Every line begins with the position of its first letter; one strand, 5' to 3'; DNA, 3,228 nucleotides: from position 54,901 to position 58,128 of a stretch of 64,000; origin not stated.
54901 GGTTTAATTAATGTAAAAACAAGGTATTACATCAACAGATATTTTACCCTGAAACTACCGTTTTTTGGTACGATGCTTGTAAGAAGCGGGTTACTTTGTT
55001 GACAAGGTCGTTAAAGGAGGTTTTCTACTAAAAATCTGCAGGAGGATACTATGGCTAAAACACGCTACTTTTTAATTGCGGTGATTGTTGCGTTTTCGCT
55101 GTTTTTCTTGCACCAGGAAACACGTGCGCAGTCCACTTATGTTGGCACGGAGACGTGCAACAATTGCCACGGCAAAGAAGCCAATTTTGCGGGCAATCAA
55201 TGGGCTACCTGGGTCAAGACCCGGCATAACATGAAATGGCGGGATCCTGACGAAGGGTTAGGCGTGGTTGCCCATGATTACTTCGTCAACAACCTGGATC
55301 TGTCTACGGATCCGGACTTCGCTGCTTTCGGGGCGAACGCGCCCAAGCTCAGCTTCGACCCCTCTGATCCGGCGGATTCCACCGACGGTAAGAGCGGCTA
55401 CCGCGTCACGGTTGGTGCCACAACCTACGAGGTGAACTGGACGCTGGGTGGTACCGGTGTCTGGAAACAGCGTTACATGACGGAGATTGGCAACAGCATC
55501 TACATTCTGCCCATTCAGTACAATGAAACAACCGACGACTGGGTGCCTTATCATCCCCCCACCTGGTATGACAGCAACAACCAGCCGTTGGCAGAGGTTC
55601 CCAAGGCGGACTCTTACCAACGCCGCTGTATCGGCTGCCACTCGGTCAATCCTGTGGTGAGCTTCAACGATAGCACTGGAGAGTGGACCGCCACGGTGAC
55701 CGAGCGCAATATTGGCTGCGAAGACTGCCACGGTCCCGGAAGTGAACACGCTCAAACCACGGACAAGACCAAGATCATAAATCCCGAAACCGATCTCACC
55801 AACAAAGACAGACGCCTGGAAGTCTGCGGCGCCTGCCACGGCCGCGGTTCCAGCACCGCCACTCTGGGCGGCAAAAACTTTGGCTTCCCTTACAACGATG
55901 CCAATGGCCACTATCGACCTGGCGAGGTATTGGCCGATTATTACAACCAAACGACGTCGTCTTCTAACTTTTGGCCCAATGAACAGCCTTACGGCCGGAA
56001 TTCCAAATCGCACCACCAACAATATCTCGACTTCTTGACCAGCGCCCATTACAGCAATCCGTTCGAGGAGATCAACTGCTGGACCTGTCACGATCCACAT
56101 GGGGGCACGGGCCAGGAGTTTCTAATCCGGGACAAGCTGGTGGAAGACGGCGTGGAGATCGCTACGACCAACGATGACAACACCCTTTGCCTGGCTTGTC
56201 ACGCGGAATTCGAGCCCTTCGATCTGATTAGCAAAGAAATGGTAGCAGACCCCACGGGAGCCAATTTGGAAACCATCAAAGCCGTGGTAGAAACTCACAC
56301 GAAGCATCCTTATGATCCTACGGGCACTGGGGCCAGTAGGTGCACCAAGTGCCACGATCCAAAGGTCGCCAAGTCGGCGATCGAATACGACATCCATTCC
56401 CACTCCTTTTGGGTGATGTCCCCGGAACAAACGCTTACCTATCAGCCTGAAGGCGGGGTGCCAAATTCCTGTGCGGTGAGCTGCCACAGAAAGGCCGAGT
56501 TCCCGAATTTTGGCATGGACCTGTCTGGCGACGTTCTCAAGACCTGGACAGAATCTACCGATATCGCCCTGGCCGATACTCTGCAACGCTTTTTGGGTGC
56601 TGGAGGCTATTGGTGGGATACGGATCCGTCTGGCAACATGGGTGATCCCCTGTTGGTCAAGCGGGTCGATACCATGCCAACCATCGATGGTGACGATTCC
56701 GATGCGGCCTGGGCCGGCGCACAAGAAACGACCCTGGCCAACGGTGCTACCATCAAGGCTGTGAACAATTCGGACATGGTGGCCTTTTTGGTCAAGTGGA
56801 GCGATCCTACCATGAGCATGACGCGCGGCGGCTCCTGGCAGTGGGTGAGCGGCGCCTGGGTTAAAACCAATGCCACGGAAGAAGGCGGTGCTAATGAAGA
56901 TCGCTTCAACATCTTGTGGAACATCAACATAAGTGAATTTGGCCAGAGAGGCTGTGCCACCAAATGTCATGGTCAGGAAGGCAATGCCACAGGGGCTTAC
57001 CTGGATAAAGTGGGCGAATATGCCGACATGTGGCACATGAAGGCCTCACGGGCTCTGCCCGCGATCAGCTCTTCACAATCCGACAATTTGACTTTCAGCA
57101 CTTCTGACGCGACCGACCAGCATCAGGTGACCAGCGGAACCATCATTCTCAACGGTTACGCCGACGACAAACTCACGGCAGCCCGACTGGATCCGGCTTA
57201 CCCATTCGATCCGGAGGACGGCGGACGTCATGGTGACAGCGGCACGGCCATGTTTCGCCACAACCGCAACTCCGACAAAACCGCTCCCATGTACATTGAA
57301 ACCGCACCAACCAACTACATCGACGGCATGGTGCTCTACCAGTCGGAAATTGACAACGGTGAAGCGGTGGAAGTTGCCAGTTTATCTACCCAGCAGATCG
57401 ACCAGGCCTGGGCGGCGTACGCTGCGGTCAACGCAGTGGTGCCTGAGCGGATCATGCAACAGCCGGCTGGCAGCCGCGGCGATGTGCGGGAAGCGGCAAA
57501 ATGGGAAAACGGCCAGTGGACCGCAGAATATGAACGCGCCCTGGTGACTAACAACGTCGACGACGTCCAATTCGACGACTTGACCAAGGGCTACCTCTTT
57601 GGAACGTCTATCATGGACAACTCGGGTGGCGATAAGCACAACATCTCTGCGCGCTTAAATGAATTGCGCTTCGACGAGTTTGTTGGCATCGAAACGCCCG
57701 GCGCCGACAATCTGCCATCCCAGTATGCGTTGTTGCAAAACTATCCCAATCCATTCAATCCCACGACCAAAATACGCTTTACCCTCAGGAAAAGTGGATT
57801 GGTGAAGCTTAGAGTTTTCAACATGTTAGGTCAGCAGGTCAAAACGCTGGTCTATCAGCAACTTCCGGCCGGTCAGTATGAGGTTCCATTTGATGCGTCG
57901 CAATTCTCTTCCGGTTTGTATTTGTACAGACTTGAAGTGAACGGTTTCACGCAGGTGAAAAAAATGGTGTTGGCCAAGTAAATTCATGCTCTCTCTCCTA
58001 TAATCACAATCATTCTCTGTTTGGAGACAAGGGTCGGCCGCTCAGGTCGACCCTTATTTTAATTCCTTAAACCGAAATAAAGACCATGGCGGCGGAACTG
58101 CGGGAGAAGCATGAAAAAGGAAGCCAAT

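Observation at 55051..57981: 976-aa nonaheme cytochrome c carrying a type IX secretion C-terminal domain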

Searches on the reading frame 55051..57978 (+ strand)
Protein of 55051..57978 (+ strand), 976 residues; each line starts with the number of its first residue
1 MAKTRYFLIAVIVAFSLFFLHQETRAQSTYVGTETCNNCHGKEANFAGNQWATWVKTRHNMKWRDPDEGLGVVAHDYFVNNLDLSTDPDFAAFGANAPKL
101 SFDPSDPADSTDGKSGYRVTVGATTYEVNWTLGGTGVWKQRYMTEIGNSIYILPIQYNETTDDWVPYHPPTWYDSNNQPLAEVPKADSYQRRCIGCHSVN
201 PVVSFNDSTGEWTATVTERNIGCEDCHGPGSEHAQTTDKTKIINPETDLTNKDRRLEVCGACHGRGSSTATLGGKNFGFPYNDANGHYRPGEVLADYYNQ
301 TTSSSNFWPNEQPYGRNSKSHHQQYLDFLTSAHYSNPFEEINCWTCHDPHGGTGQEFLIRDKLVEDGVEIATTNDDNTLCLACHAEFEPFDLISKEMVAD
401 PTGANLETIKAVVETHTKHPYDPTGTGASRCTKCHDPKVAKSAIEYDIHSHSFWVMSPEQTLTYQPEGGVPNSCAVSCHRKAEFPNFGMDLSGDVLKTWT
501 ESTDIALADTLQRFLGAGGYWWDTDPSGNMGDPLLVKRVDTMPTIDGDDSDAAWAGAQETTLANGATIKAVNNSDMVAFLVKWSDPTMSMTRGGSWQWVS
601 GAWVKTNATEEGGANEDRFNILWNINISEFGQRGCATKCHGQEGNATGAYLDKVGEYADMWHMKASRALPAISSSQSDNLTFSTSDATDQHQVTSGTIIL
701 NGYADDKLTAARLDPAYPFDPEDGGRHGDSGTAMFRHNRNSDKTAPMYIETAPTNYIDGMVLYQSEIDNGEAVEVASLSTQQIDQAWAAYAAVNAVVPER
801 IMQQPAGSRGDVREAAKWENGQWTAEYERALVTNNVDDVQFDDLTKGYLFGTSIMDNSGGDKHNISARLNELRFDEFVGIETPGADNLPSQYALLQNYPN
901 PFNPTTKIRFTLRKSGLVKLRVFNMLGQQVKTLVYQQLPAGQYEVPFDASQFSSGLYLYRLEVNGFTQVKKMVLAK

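Call 4: search_protein_families(library=pfam, proteins=[window:55051-57978:+], max_evalue=1)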
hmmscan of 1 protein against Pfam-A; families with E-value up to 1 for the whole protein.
window:55051-57978:+ (976 aa): 10 families
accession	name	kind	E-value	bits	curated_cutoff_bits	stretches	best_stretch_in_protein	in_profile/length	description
PF09459.16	EB_dh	-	4.1e-19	70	33.3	1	559-859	25-228/236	Ethylbenzene dehydrogenase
PF18962.6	Por_Secre_tail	-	2.3e-09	37.8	27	1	898-973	2-74/75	Secretion system C-terminal sorting domain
PF09699.15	Paired_CXXCH_1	-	3.3e-09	36.7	20.6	2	337-387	3-39/41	Doubled CXXCH motif (Paired_CXXCH_1)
PF22113.1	Mtrc-MtrF_II-IV_dom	-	1.2e-08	35.1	30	2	331-441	72-169/176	Outer membrane cytochrome MtrC/MtrF-like, domains II/IV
PF14522.11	Cytochrome_C7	-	3.7e-07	30.3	24.8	2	218-266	11-51/67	Cytochrome c7 and related cytochrome c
PF02335.20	Cytochrom_C552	-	2.8e-06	27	24.1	1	217-388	122-286/438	Cytochrome c552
PF14537.11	Cytochrom_c3_2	-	3e-06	28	25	2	191-264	7-65/79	Cytochrome c3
PF13435.11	Cytochrome_C554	-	0.015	16.6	20.8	1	188-228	46-84/84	Cytochrome c554 and c-prime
PF13860.13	FlgD_ig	-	0.073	13.5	27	1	914-957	21-69/79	FlgD Ig-like domain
PF13442.11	Cytochrome_CBB3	-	0.48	11.2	27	0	29-52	9-33/68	Cytochrome C oxidase, cbb3-type, subunit III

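Call 5: search_protein_families(library=ncbifam, proteins=[window:55051-57978:+], max_evalue=1)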
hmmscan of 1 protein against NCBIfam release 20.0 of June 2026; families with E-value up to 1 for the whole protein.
window:55051-57978:+ (976 aa): 14 families
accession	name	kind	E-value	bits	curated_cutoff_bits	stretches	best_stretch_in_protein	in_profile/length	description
NF041028.1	decahem_GSU2203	exception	2e-13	50.2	325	1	190-388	36-211/317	GSU2203 family decaheme c-type cytochrome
TIGR03508.1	decahem_SO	subfamily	1.5e-12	47.6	192.2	1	192-387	4-177/258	DmsE family decaheme c-type cytochrome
NF041198.1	UshA_like_PCGU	equivalog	6.7e-11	41.5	275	2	185-265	437-510/519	UshA-like (seleno)protein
TIGR04183.1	Por_Secre_tail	domain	9.1e-11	41.6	23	1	898-973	2-70/72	T9SS type A sorting domain-containing protein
NF052323.1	T9SSA_dep_M6i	equivalog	1.2e-08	33.5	600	1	897-964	960-1027/1043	T9SS-dependent M6-like inactivated metalloprotease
NF038113.1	T9SSA_dep_M36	equivalog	4.8e-07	28.3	885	1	895-974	793-868/869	T9SS-dependent M36 family metallopeptidase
NF043010.1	Cyt554_Nsmonas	equivalog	1.8e-05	24.2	400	1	189-240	79-128/238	cytochrome c-550 CycA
NF033707.1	T9SS_sortase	equivalog_domain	0.0001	20.1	420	1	895-965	999-1079/1095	type IX secretion system sortase PorU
TIGR01905.1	paired_CXXCH_1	subfamily_domain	0.00015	21.6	25.2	1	336-358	2-24/41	doubled CXXCH domain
TIGR03507.1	decahem_SO1788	subfamily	0.001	17.6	209.3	2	330-403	259-321/672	OmcA/MtrC family decaheme c-type cytochrome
TIGR03153.1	cytochr_NrfH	equivalog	0.004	17.2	134.2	1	190-238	28-70/138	cytochrome c nitrite reductase small subunit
NF008659.0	PRK11659.1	equivalog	0.0058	16.3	184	1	183-263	39-117/188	cytochrome c nitrite reductase pentaheme subunit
TIGR03146.1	cyt_nit_nrfB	equivalog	0.14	12.4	166.6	1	190-236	11-56/145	cytochrome c nitrite reductase pentaheme subunit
NF000612.0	PRK00019.1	equivalog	0.46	10.2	70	0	248-263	27-42/72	50S ribosomal protein L31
